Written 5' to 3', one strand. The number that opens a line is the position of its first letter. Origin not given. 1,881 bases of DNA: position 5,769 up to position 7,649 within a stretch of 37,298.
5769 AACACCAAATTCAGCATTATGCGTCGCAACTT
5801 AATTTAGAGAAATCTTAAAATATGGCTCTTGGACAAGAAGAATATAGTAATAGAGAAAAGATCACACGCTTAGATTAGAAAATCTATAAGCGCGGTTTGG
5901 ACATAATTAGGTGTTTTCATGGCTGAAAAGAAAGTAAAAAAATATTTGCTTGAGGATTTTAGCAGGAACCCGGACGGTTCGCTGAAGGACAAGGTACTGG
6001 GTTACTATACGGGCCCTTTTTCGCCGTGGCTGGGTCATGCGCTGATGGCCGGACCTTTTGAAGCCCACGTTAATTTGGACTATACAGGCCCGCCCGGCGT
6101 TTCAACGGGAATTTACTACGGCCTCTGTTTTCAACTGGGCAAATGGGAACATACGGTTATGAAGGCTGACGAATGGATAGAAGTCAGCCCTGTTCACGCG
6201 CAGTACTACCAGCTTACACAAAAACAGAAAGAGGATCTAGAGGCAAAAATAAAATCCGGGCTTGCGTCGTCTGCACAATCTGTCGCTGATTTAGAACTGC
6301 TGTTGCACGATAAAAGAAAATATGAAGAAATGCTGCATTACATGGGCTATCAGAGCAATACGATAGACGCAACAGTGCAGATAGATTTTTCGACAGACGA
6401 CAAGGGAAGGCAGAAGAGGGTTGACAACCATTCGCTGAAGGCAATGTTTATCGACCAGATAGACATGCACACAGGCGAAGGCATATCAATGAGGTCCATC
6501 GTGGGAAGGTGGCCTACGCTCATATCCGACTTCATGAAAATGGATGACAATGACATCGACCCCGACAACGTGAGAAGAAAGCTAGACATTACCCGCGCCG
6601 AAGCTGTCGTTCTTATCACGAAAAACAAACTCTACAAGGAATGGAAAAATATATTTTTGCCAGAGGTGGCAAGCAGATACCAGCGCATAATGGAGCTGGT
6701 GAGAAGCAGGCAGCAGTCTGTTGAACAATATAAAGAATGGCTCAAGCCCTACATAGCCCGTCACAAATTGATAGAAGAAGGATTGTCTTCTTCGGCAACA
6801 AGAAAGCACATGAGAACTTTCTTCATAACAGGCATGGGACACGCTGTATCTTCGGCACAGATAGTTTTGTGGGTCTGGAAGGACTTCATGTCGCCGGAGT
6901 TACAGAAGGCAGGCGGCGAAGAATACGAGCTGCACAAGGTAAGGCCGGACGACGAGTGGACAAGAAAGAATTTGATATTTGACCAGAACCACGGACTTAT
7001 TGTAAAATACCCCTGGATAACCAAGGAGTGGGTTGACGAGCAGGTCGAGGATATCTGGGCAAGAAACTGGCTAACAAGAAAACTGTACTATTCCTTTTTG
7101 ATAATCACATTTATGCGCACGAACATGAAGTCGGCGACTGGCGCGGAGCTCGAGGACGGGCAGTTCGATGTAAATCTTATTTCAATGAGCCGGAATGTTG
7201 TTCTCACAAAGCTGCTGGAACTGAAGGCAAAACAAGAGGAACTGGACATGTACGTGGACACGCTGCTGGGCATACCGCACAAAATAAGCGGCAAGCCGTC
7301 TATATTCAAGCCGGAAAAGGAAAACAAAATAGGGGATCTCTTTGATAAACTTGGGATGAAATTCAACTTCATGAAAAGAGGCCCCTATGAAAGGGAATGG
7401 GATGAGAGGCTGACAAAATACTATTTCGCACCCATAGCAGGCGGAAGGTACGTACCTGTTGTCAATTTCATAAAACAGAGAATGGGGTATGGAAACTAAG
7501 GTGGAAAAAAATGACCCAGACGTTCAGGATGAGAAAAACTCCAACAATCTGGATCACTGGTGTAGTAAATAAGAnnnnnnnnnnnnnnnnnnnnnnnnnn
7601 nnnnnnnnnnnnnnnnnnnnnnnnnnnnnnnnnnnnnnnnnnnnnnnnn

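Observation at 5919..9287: Three-ORF coupled module: 526-aa orphan protein, micro-ORF, and a TIM-barrel metalloenzyme-like protein with a ~200-aa insertion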

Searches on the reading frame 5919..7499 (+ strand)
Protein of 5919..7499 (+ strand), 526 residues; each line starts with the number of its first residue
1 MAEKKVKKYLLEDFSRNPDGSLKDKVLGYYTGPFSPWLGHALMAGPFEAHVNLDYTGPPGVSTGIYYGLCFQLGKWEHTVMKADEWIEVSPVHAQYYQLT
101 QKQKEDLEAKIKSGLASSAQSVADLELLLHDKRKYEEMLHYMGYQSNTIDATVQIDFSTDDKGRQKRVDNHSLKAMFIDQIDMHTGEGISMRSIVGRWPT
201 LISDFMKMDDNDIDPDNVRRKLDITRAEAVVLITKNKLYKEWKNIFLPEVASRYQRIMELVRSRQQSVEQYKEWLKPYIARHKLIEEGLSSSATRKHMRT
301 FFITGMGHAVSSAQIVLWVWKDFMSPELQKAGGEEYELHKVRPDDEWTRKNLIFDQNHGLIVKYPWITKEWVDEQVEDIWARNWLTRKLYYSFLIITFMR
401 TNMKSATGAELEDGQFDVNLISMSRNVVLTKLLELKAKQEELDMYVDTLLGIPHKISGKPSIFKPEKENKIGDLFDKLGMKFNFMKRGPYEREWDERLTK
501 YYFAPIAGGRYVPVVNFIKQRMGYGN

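Call 3: search_protein_families(library=pfam, proteins=[window:5919-7499:+], max_evalue=1)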
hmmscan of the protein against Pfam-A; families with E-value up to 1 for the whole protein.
window:5919-7499:+ (526 aa): 3 families
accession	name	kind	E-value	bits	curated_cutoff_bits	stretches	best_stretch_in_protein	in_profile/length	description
PF20046.4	DUF6448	-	0.018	15.5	27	0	237-279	100-142/147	Family of unknown function (DUF6448)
PF10975.14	DUF2802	-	0.16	12.6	33.5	0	255-291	10-46/68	Protein of unknown function (DUF2802)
PF09354.15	HNF_C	-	0.22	12.8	25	1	117-148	12-38/65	HNF3 C-terminal domain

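Call 4: search_protein_families(library=ncbifam, proteins=[window:5919-7499:+], max_evalue=1)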
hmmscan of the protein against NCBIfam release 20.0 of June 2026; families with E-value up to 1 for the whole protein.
window:5919-7499:+ (526 aa): 0 families

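Call 6: search_solved_structures(query=window:5919-7499:+, max_evalue=10)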
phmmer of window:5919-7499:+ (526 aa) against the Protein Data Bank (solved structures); distinct sequences matched with E-value up to 10: 0.

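Call 11: find_homologous_proteins(query=window:5919-7499:+)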
Query window:5919-7499:+ (526 aa): 389 proteins with E <= 0.001 among 7065 candidates; the best 120 are listed.
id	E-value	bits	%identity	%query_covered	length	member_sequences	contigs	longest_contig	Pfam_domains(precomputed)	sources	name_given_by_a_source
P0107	0.0e+0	1219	100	100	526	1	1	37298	-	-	-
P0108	6.6e-242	822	68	99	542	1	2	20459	-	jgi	-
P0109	4.4e-217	740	64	100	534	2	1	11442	-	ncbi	-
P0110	6.2e-215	733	61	99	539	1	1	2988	-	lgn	-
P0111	3.8e-212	724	60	100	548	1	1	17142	-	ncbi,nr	ncbi:hypothetical protein HYZ41_01495 [archaeon]|nr:hypothetical protein [archaeon]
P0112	1.6e-208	712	59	99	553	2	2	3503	-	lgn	-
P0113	1.1e-205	703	58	99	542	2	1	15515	-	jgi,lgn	jgi:hypothetical protein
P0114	4.2e-204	698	58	100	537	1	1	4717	-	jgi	jgi:hypothetical protein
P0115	7.5e-200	683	59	98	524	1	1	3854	-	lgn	-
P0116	3.5e-195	668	57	99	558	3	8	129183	-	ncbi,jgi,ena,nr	ncbi:MAG: hypothetical protein J4400_04280 [Candidatus Aenigmarchaeota archaeon]|nr:hypothetical pro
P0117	5.8e-194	664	56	99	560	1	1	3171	-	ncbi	-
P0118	8.0e-192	657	57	100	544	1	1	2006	-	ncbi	-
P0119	7.8e-191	654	56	98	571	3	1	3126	-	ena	-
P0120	1.8e-190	653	56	99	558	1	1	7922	-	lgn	-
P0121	2.4e-190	652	54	99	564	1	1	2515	-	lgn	-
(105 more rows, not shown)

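Call 25: predict_structure(alignment_id=A2)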
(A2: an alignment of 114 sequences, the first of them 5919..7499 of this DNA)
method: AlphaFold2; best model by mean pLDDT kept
length: 526 residues; sequences in the alignment: 114
mean_pLDDT: 88.0   pTM: 0.80
mean pLDDT of the five models: 88.0, 87.3, 87.2, 85.8, 85.6
residues with pLDDT >= 90: 323; 70-90: 159; 50-70: 40; < 50: 4
segments of 3 or more residues with pLDDT < 50: 1-3
pLDDT, mean of each block of 10 residues (from residue 1): 71 90 89 84 90 94 96 96 91 81 91 93 94 94 88 86 89 91 84 84 91 92 92 92 91 94 93 93 89 89 80 96 74 63 91 94 96 96 92 97 89 95 96 97 94 89 66 61 59 74 89 96 87
secondary structure, 60 per line:
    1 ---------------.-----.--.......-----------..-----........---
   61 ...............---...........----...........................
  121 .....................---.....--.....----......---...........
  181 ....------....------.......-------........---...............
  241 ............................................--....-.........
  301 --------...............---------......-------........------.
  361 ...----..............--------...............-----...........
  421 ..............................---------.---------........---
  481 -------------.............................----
elements in order: H25-31 E50-57 H61-75 E79-89 H94-141 E145-149 E152-156 H161-166 H170-184 H191-194 H201-207 H215-222 H226-284 H292-300 E309-323 H333-338 H346-353 H360-363 H369-381 E390-404 E410-424 H425-450 H470-477 H494-522

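Call 28: fold_search(model_id=the predicted structure, library=pdb)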
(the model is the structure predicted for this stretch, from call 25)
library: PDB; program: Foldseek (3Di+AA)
matches with E <= 10: 638; with E <= 0.001: 0
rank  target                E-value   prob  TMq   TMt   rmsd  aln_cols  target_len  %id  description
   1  5jqm_C                7.7e-02  0.08  0.06  0.11  21.0       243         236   11  Crystal Structure of Phosphatidic acid Transporter Ups1/Mdm35 Void of Bound Phospholipid from Saccharomyces Cerevisiae (released 2017-07-12)
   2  5jqm_A                1.4e-01  0.05  0.05  0.09  21.1       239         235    8  Crystal Structure of Phosphatidic acid Transporter Ups1/Mdm35 Void of Bound Phospholipid from Saccharomyces Cerevisiae (released 2017-07-12)
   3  6stb_B                3.8e-01  0.18  0.05  0.16  12.5        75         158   13  Crystal structure of the strawberry pathogenesis-related 10 (PR-10) Fra a 1.02 protein, Q64W mutant (released 2019-12-18)
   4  5jql_A                4.2e-01  0.06  0.06  0.16  23.0       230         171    7  Crystal Structure of Phosphatidic acid Transporter Ups1/Mdm35 Void of Bound Phospholipid from Saccharomyces Cerevisiae (released 2017-07-12)
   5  5jqm_B                4.2e-01  0.04  0.06  0.12  20.7       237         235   10  Crystal Structure of Phosphatidic acid Transporter Ups1/Mdm35 Void of Bound Phospholipid from Saccharomyces Cerevisiae (released 2017-07-12)
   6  2ns9_B                4.4e-01  0.04  0.05  0.14  16.9       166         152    5  Crystal structure of protein APE2225 from Aeropyrum pernix K1, Pfam COXG (released 2006-11-14)
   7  5mtw_C                4.7e-01  0.11  0.07  0.21  13.8        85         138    9  Mycobacterium tuberculosis Rv1957 SecB-like chaperone in complex with a ChAD peptide from Rv1956 HigA1 antitoxin (released 2018-10-24)
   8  4ytw_B                4.7e-01  0.06  0.07  0.16  22.7       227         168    7  Crystal structure of Ups1-Mdm35 complex (released 2015-08-12)
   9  2ns9_A                4.7e-01  0.03  0.06  0.15  18.1       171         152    7  Crystal structure of protein APE2225 from Aeropyrum pernix K1, Pfam COXG (released 2006-11-14)
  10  4xhr_A                4.9e-01  0.02  0.05  0.12  14.9       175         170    7  Structure of a phospholipid trafficking complex, native (released 2015-07-01)
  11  2e3s                  5.2e-01  0.06  0.07  0.15  21.5       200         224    8  Crystal structure of CERT START domain co-crystallized with C24-ceramide (P21) (released 2007-12-18)
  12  5jql_K                5.5e-01  0.04  0.05  0.13  26.3       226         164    7  Crystal Structure of Phosphatidic acid Transporter Ups1/Mdm35 Void of Bound Phospholipid from Saccharomyces Cerevisiae (released 2017-07-12)
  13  7v94_A                5.5e-01  0.03  0.08  0.05  26.8       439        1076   10  Cryo-EM structure of the Cas12c2-sgRNA-target DNA ternary complex (released 2022-04-13)
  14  5amw_A                5.7e-01  0.06  0.06  0.15  17.8       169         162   11  Crystal Structure of the Strawberry Pathogenesis-Related 10 (PR-10) Fra a 2 protein (A141F) processed with the Crystal (released 2016-04-13)
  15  1ozb_G                6.4e-01  0.15  0.07  0.22  18.6        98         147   12  Crystal Structure of SecB complexed with SecA C-terminus (released 2003-10-14)
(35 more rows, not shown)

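Call 31: search_solved_structures(query=A2, max_evalue=10)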
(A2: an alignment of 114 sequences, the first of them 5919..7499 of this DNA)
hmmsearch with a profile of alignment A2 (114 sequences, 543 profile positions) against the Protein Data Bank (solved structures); distinct sequences matched with E-value up to 10: 1.
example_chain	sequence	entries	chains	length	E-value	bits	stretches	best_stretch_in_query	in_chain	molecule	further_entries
7xr2_1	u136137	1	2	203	0.36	12.6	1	488-538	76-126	VP11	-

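Call 33: fold_search(model_id=the predicted structure, library=viral)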
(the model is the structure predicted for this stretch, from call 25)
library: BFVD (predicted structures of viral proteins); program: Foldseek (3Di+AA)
matches with E <= 10: 685; with E <= 0.001: 0
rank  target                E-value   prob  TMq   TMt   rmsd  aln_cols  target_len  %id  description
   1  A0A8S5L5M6            4.7e-03  0.30  0.11  0.12  23.2       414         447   10  Maturation protein [ssRNA phage SRR6960549_4]
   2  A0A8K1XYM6            4.7e-03  0.21  0.09  0.09  20.9       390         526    9  (no name in the UniProt tables at hand)
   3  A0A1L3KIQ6            5.2e-03  0.12  0.07  0.08  43.0       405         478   10  Uncharacterized protein [Hubei levi-like virus 8]
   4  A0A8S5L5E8            1.3e-02  0.16  0.09  0.11  41.9       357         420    8  Maturation protein [ssRNA phage SRR5466728_2]
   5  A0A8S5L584            2.3e-02  0.10  0.08  0.09  38.4       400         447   10  Maturation protein (Fragment) [ssRNA phage SRR5467091_14]
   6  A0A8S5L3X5            2.3e-02  0.09  0.10  0.09  29.9       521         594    9  Maturation protein [ssRNA phage SRR5466725_21]
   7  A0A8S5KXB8            2.6e-02  0.20  0.11  0.15  40.2       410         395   10  Maturation protein [ssRNA phage AIN001]
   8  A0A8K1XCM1            2.7e-02  0.15  0.09  0.11  29.7       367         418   11  (no name in the UniProt tables at hand)
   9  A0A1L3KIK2            3.3e-02  0.20  0.14  0.17  37.7       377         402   12  Maturation protein [Hubei levi-like virus 10]
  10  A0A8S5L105            3.7e-02  0.20  0.14  0.16  19.7       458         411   10  Maturation protein [ssRNA phage SRR7976323_4]
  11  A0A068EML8            3.7e-02  0.12  0.10  0.11  29.7       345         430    7  Maturation/attachment protein [Marine phage EC]
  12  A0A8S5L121            4.3e-02  0.12  0.11  0.12  32.9       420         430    7  Maturation protein [ssRNA phage SRR7976310_5]
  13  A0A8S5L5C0            4.3e-02  0.11  0.09  0.11  32.9       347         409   10  Maturation protein [ssRNA phage SRR5466725_10]
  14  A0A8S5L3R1            4.5e-02  0.13  0.11  0.11  23.0       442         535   10  Maturation protein [ssRNA phage SRR5466725_8]
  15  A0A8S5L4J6            4.5e-02  0.12  0.11  0.12  38.6       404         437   11  Maturation protein (Fragment) [ssRNA phage Gerhypos.4_7]
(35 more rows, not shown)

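Call 34: find_related_loci(query=A2, collection=genome_contigs, flank=10000)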
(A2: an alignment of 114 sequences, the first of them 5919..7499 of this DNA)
Query A2 (526 aa) in genome_contigs; peptide patterns used: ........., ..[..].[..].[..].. (x = any residue, [..] = any of these).
190 stretches matched a pattern; 94 encode a relative of the query (tblastn E <= 1e-3); the best 80 are kept; 80 distinct loci.
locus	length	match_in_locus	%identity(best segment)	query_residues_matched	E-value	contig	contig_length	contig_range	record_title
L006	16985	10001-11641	60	1-525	0e+0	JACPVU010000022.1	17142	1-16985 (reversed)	MAG: archaeon isolate NC_groundwater_793_Pr6_B-0.1um_41_8 kurt_kritikos_18_scaffold_21124, whole genome shotgun sequence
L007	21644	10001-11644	59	3-525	0e+0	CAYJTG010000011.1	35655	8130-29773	MAG TPA_asm: uncultured archaeon isolate ERP125453_co1_24 genome assembly, contig: NODE_940_length_35655_cov_20.296882,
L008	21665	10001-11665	57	1-523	0e+0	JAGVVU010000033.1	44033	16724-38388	MAG: Candidatus Aenigmatarchaeota archaeon isolate RIFCSPLOWO2_01_FULL_48_10 rifcsplowo2_01_scaffold_5109, whole genome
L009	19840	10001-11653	55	3-523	0e+0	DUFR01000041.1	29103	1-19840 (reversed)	MAG TPA_asm: Candidatus Aenigmatarchaeota archaeon isolate UBA10154 contig_12904, whole genome shotgun sequence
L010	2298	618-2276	55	2-523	0e+0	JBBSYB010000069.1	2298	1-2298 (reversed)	MAG: Candidatus Aenigmatarchaeota archaeon isolate H43-bin179_1 H43_bin179_1_000000000069, whole genome shotgun sequence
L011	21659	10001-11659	55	1-523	0e+0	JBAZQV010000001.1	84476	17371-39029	MAG: Candidatus Aenigmatarchaeota archaeon isolate SO_2017_SWC_7 scaffold_306_c1_LP-4_2017, whole genome shotgun sequenc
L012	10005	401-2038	55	8-523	0e+0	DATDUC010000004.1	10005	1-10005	MAG TPA_asm: archaeon isolate SMAG_U8047 k141_1682079, whole genome shotgun sequence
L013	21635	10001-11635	55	9-523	0e+0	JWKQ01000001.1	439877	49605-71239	MAG: archaeon GW2011_AR5 QT00_C0001, whole genome shotgun sequence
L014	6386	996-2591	54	28-525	0e+0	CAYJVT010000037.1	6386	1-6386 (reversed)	MAG TPA_asm: uncultured archaeon isolate ERP125453_co1_377 genome assembly, contig: NODE_15801_length_6386_cov_15.200758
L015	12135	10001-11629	55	1-525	0e+0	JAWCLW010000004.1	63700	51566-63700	MAG: Candidatus Aenigmatarchaeota archaeon isolate JZ-2_201705_bins_247 JZ-2_201705_bins_247_scaffold_4, whole genome sh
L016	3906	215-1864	53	8-523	0e+0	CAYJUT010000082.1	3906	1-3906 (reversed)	MAG TPA_asm: uncultured archaeon isolate ERP125453_co1_151 genome assembly, contig: NODE_32880_length_3906_cov_53.675669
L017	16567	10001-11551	53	8-523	0e+0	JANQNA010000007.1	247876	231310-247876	MAG: archaeon isolate PL23a_bin.127 k99_6764340, whole genome shotgun sequence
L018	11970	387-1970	56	6-525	0e+0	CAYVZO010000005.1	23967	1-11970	MAG TPA_asm: uncultured archaeon isolate binchicken_co19_635 genome assembly, contig: NODE_3135_length_23967_cov_5.12918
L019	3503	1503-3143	51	6-526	0e+0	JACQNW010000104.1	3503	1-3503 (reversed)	MAG: Candidatus Aenigmatarchaeota archaeon isolate NC_groundwater_1265_Ag_S-0.2um_40_40 S_p2_S4_coassembly_k141_3162200,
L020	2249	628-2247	53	9-518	0e+0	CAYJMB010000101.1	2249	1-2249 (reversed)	MAG TPA_asm: uncultured archaeon isolate ERP125453_co1_110 genome assembly, contig: NODE_75125_length_2249_cov_27.503646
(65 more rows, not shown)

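Call 49: search_protein_representatives(alignment_id=A2)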
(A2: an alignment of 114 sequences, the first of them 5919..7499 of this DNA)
Query: 114 sequences, 543 profile positions. Proteins with E-value up to 0.001 (for the whole library): 240; up to 1e-10: 191; up to 1e-30: 124. The best 150 are listed.
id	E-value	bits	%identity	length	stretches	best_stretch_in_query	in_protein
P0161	3.0e-247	838.0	-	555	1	5-542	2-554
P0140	1.7e-236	802.5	-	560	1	6-542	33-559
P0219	1.2e-205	700.7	-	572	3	177-502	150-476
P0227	2.3e-195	666.8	-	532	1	3-542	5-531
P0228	4.2e-195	665.9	-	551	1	4-542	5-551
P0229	1.3e-194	664.3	-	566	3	176-498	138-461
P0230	1.3e-180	618.1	-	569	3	177-497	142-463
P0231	3.6e-169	580.3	-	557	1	7-541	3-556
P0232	1.4e-164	565.1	-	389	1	167-542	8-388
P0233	3.7e-149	514.3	-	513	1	25-541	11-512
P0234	1.9e-146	505.3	-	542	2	177-540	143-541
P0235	4.6e-141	487.5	-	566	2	175-525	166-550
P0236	5.6e-138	477.4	-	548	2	177-541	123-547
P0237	7.6e-135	467.0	-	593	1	44-540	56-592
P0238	4.7e-134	464.4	-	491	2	177-540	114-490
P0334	1.4e-49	185.6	-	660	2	177-464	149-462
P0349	1.1e-29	119.9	-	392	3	177-333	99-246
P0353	1.0e-27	113.4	-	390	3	176-344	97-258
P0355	1.8e-27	112.6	-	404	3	173-345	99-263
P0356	5.3e-27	111.1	-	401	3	172-344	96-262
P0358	1.0e-25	106.8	-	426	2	173-338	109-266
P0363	2.9e-23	98.8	-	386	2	181-344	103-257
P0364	4.9e-23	98.0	-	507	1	62-325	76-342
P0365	9.7e-23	97.0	-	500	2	174-325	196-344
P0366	1.4e-22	96.5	-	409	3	175-335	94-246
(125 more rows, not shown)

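Call 50: search_protein_families(library=pfam, proteins=[P0349, P0353, P0355, P0356, P0358, P0363, P0364, P0365, P0366, P0334], max_evalue=0.1)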
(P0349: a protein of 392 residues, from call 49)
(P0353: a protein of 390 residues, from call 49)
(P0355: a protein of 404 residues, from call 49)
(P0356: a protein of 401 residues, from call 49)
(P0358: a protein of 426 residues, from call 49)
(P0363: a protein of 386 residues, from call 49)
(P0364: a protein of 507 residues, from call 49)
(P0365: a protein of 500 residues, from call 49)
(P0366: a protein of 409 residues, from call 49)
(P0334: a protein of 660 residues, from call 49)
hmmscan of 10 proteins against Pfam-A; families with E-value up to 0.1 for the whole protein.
P0349 (392 aa): 1 family
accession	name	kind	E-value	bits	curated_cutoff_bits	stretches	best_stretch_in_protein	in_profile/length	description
PF16752.10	TBCC_N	-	0.095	13.5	27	0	312-379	3-73/115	Tubulin-specific chaperone C N-terminal domain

P0353 (390 aa): 1 family
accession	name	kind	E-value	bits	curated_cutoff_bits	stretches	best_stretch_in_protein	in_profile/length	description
PF14335.11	DUF4391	-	0.038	14.3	29.9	1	250-318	142-214/232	Domain of unknown function (DUF4391)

P0355 (404 aa): 0 families

P0356 (401 aa): 0 families

P0358 (426 aa): 0 families

P0363 (386 aa): 3 families
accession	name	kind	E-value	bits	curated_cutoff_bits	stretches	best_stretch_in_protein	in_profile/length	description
PF17452.7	YnfE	-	0.0038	17.9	25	1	170-225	3-59/78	Uncharacterized YnfE-like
PF14644.12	DUF4456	-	0.016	15.5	27.5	1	152-202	61-111/210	Domain of unknown function (DUF4456)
PF20277.3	CTD11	-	0.078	14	27.7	1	344-379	38-73/138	C-terminal domain 11 of the ABC-three component (ABC-3C) systems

P0364 (507 aa): 2 families
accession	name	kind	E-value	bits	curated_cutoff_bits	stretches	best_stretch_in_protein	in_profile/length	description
PF09723.15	Zn_ribbon_8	-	0.044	14.3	34.4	1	160-188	6-34/41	Zinc ribbon domain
PF10779.14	XhlA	-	0.062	13.9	34.7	1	279-318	9-48/67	Haemolysin XhlA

P0365 (500 aa): 2 families
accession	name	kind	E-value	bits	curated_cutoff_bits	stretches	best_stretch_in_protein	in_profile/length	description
PF08550.15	GATA_AreA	-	0.024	14.9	20.9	0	244-257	9-22/28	Nitrogen regulatory protein areA, GATA-like domain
PF24481.2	CT398_CC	-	0.09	13.1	27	1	130-192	5-67/180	CT398-like coiled coil hairpin domain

P0366 (409 aa): 1 family
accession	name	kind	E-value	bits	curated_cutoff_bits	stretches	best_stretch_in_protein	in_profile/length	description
PF19677.4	DUF6179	-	0.08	12.5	25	0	135-198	187-248/272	Family of unknown function (DUF6179)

P0334 (660 aa): 0 families

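Call 52: find_encoding_contigs(protein=P0355, flank=8000, max_places=3)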
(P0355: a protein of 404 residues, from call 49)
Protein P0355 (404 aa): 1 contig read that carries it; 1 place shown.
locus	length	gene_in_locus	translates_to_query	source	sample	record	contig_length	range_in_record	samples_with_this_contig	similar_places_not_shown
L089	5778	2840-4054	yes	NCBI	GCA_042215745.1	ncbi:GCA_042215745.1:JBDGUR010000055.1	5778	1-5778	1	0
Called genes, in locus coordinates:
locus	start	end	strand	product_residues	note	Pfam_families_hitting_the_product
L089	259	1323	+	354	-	PF09376:NurA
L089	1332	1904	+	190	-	PF01135:PCMT (weak), PF05175:MTS, PF13489:Methyltransf_23, PF06325:PrmA, PF03602:Cons_hypoth95, PF01170:UPF0020, PF13847:Methyltransf_31, PF13649:Methyltransf_25, +4 more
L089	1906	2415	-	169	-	-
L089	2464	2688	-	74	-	-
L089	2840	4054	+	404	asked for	-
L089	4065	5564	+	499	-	PF01261:AP_endonuc_2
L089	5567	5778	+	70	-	?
